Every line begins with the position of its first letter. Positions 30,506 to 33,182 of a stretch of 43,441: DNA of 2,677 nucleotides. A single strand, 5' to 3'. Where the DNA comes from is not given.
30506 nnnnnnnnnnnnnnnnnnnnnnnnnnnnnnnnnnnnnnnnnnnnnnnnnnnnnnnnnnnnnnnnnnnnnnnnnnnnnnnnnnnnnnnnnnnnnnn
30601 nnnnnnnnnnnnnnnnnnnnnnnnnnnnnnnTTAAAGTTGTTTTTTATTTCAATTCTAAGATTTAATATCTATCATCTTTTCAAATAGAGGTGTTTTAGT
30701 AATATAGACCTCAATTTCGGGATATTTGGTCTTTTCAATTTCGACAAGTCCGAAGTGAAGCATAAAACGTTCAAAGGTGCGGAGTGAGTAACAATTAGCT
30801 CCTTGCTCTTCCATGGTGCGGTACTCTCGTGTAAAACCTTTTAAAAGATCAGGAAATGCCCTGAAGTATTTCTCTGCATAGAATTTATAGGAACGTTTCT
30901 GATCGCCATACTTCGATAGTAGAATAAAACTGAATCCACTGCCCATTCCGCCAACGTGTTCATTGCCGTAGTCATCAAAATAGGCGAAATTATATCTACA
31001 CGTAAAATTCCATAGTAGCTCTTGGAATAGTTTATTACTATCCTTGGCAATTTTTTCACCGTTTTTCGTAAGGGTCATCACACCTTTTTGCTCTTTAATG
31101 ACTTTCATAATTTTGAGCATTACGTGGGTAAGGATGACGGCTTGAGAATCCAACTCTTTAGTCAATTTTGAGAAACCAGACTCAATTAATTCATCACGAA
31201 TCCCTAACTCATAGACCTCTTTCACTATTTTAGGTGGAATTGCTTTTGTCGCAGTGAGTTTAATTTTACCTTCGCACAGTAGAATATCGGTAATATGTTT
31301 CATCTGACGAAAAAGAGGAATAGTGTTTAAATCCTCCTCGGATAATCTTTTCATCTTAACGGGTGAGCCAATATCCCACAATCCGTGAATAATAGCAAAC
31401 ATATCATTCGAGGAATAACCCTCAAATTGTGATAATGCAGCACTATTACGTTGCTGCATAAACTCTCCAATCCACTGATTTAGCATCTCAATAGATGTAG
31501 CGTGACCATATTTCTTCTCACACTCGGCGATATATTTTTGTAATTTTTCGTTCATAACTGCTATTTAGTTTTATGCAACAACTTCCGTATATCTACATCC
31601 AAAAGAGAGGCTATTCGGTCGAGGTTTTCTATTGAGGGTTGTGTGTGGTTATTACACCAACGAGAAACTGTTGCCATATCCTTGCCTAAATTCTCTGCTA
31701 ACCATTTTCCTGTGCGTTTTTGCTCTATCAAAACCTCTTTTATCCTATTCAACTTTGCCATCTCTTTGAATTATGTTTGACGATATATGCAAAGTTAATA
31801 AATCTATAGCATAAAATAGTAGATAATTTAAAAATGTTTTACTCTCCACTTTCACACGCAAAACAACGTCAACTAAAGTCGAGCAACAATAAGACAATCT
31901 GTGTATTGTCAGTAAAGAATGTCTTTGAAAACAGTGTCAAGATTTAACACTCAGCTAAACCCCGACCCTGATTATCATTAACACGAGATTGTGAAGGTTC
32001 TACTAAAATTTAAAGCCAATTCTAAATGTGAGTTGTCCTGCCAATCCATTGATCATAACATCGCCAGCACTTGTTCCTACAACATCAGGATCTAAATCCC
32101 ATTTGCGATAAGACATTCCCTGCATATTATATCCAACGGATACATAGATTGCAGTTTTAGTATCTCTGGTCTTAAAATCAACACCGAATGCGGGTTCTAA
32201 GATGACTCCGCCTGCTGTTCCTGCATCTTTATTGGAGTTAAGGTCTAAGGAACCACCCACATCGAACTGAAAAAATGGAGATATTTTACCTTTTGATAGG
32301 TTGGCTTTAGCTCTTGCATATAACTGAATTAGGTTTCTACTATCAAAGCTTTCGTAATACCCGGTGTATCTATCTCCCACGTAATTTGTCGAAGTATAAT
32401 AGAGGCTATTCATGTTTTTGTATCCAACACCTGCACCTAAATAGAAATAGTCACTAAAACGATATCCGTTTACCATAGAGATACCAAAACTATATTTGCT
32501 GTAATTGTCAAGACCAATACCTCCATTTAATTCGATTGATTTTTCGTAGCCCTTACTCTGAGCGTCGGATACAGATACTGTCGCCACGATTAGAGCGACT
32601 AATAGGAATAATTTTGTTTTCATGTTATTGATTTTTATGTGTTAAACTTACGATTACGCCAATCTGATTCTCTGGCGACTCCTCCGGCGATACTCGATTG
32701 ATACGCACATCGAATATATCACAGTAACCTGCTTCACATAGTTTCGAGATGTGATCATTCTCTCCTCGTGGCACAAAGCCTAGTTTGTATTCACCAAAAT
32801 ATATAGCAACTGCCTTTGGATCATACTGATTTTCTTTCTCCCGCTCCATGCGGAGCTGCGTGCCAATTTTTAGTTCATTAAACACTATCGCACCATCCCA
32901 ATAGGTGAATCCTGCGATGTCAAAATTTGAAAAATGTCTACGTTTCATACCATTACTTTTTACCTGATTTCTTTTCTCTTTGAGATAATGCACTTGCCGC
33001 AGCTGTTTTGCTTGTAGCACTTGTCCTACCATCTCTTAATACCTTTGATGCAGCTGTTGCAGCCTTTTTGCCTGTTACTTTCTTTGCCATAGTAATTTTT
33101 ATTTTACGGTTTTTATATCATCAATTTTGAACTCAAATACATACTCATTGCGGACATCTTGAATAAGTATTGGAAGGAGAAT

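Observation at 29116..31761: Candidate novel four-gene system: XRE-HTH / 299-aa unknown / degenerate RuvC-like / soluble Hanks Ser/Thr kinase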

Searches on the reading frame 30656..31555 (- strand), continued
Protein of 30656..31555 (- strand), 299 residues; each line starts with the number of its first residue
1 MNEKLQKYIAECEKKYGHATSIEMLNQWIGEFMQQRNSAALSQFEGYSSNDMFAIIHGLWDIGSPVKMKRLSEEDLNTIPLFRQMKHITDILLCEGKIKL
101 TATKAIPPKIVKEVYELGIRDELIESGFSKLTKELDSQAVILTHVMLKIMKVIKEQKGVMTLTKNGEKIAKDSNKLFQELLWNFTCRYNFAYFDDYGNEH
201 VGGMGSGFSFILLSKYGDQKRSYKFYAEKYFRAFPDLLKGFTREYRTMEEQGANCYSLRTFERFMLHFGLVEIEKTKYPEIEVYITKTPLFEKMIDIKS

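Call 80: find_encoding_contigs(protein=P0007, flank=4000, max_places=4)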
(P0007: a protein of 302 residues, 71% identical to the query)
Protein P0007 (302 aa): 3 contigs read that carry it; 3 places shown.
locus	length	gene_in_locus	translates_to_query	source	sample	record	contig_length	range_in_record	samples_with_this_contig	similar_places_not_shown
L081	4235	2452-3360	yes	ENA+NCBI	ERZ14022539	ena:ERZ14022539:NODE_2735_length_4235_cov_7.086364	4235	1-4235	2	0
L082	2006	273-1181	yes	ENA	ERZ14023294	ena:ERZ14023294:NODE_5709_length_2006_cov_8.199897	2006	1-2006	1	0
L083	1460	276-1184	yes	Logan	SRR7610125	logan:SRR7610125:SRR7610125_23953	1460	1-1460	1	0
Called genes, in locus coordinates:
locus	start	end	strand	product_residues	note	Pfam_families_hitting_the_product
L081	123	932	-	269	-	PF20329:DUF6624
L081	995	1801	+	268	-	PF00196:GerE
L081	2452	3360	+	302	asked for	PF27146:Y4jL_N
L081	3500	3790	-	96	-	-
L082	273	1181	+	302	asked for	PF27146:Y4jL_N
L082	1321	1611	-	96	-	-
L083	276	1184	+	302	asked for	PF27146:Y4jL_N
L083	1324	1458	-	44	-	?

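Call 99: fold_search(model_id=the predicted structure, library=viral)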
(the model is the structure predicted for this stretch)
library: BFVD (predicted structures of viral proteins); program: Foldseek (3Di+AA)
matches with E <= 10: 542; with E <= 0.001: 0
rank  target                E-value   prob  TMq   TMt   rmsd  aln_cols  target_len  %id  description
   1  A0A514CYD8            1.7e-02  0.63  0.19  0.25  19.4       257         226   12  (no name in the UniProt tables at hand)
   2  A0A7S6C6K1            2.4e-02  0.25  0.17  0.17  22.2       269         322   11  RNA polymerase [Pelagibacter phage Eyrgjafa EXVC018P]
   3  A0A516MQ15            2.6e-02  0.21  0.14  0.16  19.2       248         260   10  (no name in the UniProt tables at hand)
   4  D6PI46                3.8e-02  0.23  0.15  0.18  18.4       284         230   12  DNA-directed RNA polymerase N-terminal domain-containing protein [uncultured phage MedDCM-OCT-S05-C849]
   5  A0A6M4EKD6            4.9e-02  0.20  0.13  0.07  16.8       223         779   11  DNA-directed RNA polymerase [Synechococcus phage S-SBP1]
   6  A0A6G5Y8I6            5.2e-02  0.13  0.14  0.09  19.6       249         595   12  (no name in the UniProt tables at hand)
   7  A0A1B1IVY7            6.7e-02  0.15  0.12  0.12  17.1       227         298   11  DNA-directed RNA polymerase [uncultured phage_Deep1-GF2-KM23-C739]
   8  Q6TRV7                1.1e-01  0.47  0.19  0.34  13.3       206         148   12  ORF A148 [Sulfolobus virus Ragged Hills]
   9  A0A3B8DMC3            1.4e-01  0.13  0.15  0.11  17.2       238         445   13  DNA-directed RNA polymerase (Fragment) [Acinetobacter phage AJO2]
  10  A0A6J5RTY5            1.9e-01  0.51  0.16  0.30  16.8       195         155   13  Uncharacterized protein [uncultured Caudovirales phage]
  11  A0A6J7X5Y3            1.9e-01  0.51  0.21  0.21  19.3       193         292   15  Uncharacterized protein [uncultured Caudovirales phage]
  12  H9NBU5                2.0e-01  0.13  0.19  0.06  16.5       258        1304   10  (no name in the UniProt tables at hand)
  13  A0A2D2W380            2.0e-01  0.11  0.15  0.09  16.6       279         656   11  DNA-directed RNA polymerase [Escherichia phage PGT2]
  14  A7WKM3                2.1e-01  0.47  0.21  0.11  13.4       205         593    9  Putative helicase [Betalipothrixvirus pezzuloense]
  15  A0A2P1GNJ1            2.1e-01  0.05  0.11  0.08  21.9       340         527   13  Non-structural polyprotein 1AB (Fragment) [Nanhai ghost shark astrovirus 2]
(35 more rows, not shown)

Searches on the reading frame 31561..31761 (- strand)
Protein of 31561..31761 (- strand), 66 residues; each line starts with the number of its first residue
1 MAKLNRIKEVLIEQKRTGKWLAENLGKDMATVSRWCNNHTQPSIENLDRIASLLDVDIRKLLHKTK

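Call 3: search_protein_families(library=pfam, proteins=[window:31561-31761:-], max_evalue=1)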
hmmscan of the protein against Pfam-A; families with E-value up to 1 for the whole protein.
window:31561-31761:- (66 aa): 8 families
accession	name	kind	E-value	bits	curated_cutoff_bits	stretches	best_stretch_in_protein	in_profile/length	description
PF01381.28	HTH_3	-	4.3e-11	43.1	23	1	7-61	1-55/55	Helix-turn-helix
PF13443.12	HTH_26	-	2.8e-07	31.1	22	1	6-59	1-55/63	Cro/C1-type HTH DNA-binding domain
PF13560.12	HTH_31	-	0.00053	20.7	27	1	16-57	15-57/64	Helix-turn-helix domain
PF12844.13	HTH_19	-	0.0032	17.8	30.2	1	5-64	2-61/64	Helix-turn-helix domain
PF22427.2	SMMA_C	-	0.019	15.3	26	1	18-61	1-42/78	Maltogenic amylase, C-terminal domain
PF06056.18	Terminase_5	-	0.026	14.9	20.3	1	21-56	19-54/58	Putative ATPase subunit of terminase (gpP-like)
PF07022.19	Phage_CI_repr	-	0.043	14.6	22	1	19-64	16-60/65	Bacteriophage CI repressor helix-turn-helix domain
PF24600.1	RavZ_cat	-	0.2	11.4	27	1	12-44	77-109/260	RavZ catalytic domain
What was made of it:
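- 31561..31761 (-): Small XRE-family HTH protein, 66 aa, at the head of the local transcription unit. A promiscuous head-of-operon regulator type. Pfam HTH_3 4.3e-11 (call 3).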

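Call 4: search_protein_families(library=padloc, proteins=[window:31561-31761:-], max_evalue=1)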
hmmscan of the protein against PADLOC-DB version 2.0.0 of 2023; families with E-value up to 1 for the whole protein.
window:31561-31761:- (66 aa): 16 families
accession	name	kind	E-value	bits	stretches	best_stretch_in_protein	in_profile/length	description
PDLC03954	RmrA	-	5.1e-06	23.7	1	6-63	14-71/380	-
PDLC03951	RmrA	-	1.7e-05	22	1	6-63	12-69/400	-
PDLC03948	RmrA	-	2.3e-05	21.5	1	6-57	12-63/397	-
PDLC03956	RmrA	-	3.1e-05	21.2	1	17-58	24-65/399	-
PDLC04762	PDC-M64C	-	9.7e-05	20.4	1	4-64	29-89/97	-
PDLC02926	HTH_VI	-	0.00026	19.2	1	14-62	13-61/92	-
PDLC04775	PDC-M69A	-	0.00034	19.1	1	5-65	10-70/113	-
PDLC03944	RmrA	-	0.00057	17.1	1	5-55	9-59/384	-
PDLC03946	RmrA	-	0.00061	16.6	1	5-56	5-56/357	-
PDLC04760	PDC-M64C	-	0.00067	18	1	5-59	29-83/93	-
PDLC03947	RmrA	-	0.0015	15.4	1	5-58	14-67/383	-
PDLC04758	PDC-M64B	-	0.0042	15.5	1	5-60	33-88/123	-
PDLC04759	PDC-M64B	-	0.0071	14.4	1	4-58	28-82/135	-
PDLC03665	Control_protein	-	0.0082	14.4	1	21-65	28-72/77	control protein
PDLC03949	RmrA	-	0.0083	13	1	14-58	14-58/363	-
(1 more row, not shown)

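Call 5: search_protein_families(library=ncbifam, proteins=[window:31561-31761:-], max_evalue=1)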
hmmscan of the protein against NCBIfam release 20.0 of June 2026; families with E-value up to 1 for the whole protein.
window:31561-31761:- (66 aa): 7 families
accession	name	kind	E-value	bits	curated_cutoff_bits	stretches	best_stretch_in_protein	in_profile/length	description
NF041951.1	phage_RstR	subfamily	1.3e-06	28.7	80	1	5-64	5-64/108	RstR family transcriptional repressor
NF047948.1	male_kill_WMK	equivalog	0.00026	20.5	300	1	6-64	166-224/300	WO male-killing family protein Wmk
NF007257.0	PRK09706.1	subfamily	0.00094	19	101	1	6-56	9-59/135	transcriptional repressor DicA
NF010465.0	PRK13890.1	equivalog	0.0059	16.7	96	1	7-65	10-68/121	conjugal transfer protein TrbA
NF033545.0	transpos_IS630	equivalog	0.077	12.4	100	1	11-48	7-45/299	IS630 family transposase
NF046032.1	TransRegSlrRBacil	equivalog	0.084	13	250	1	38-62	38-62/149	HTH-type transcriptional regulator SlrR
NF007271.0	PRK09726.1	equivalog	0.085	12.9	79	1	5-58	15-68/88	type II toxin-antitoxin system antitoxin HipB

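Call 66: search_protein_families(library=phrogs, proteins=[window:31561-31761:-], max_evalue=0.01)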
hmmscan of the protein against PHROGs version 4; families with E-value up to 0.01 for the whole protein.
window:31561-31761:- (66 aa): 14 families
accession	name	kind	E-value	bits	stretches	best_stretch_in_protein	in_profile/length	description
phrog_8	-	transcription regulation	4.4e-10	40.5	1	5-64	79-138/346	transcriptional regulator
phrog_2967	-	transcription regulation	3e-08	34.5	1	6-61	14-69/225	transcriptional regulator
phrog_3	-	transcription regulation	2e-07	32.1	1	2-62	88-146/430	transcriptional repressor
phrog_4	-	transcription regulation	2e-07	31.3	1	4-63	138-193/400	transcriptional repressor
phrog_2328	-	transcription regulation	1.2e-06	29.3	1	6-63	19-76/128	transcriptional repressor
phrog_4583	-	transcription regulation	4e-06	27.8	1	6-65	14-73/81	transcriptional repressor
phrog_3557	-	transcription regulation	9.1e-06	26.9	1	5-63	16-73/142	transcriptional regulator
phrog_2439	-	transcription regulation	1.4e-05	25.2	1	5-63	10-68/367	transcriptional regulator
phrog_4779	-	transcription regulation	5e-05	24.7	1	1-46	1-46/98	transcriptional regulator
phrog_1373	-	transcription regulation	5.4e-05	24.2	1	6-62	67-123/166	transcriptional regulator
phrog_725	-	transcription regulation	0.0032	18.4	1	16-56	26-63/101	CII-like regulator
phrog_3642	-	DNA, RNA and nucleotide metabolism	0.0049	17.8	1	3-52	11-58/79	HTH DNA binding protein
phrog_296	-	integration and excision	0.0053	16.5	1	2-54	227-280/626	DNA transposition protein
phrog_1994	-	DNA, RNA and nucleotide metabolism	0.0077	17.2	1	5-63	2-60/170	DNA binding protein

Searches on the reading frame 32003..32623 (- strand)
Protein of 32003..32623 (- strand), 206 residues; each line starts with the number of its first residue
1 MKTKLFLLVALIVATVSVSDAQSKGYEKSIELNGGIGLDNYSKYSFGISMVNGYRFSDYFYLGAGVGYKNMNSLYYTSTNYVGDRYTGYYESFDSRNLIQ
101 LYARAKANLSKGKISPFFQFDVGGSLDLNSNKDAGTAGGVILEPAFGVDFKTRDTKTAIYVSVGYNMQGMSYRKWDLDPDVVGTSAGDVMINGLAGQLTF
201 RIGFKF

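Call 9: search_protein_families(library=pfam, proteins=[window:32003-32623:-], max_evalue=0.01)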
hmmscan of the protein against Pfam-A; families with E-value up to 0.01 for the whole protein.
window:32003-32623:- (206 aa): 1 family
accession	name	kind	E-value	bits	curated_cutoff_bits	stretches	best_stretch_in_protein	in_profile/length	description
PF13505.12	OMP_b-brl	-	3.6e-05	24.4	28.7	1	9-166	2-151/175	Outer membrane protein beta-barrel domain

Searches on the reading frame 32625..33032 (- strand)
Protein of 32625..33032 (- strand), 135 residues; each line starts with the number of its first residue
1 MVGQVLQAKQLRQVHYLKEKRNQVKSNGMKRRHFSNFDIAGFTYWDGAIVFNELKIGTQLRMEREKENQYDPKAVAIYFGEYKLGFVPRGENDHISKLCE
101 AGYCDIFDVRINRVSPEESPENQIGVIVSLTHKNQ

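Call 9: search_protein_families(library=pfam, proteins=[window:32625-33032:-], max_evalue=0.01)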
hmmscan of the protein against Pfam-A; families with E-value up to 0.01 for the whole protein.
window:32625-33032:- (135 aa): 1 family
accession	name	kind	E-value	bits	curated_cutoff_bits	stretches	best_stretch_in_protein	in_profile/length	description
PF08797.16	HIRAN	-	1.1e-13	51.3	24.7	1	36-125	5-88/96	HIRAN domain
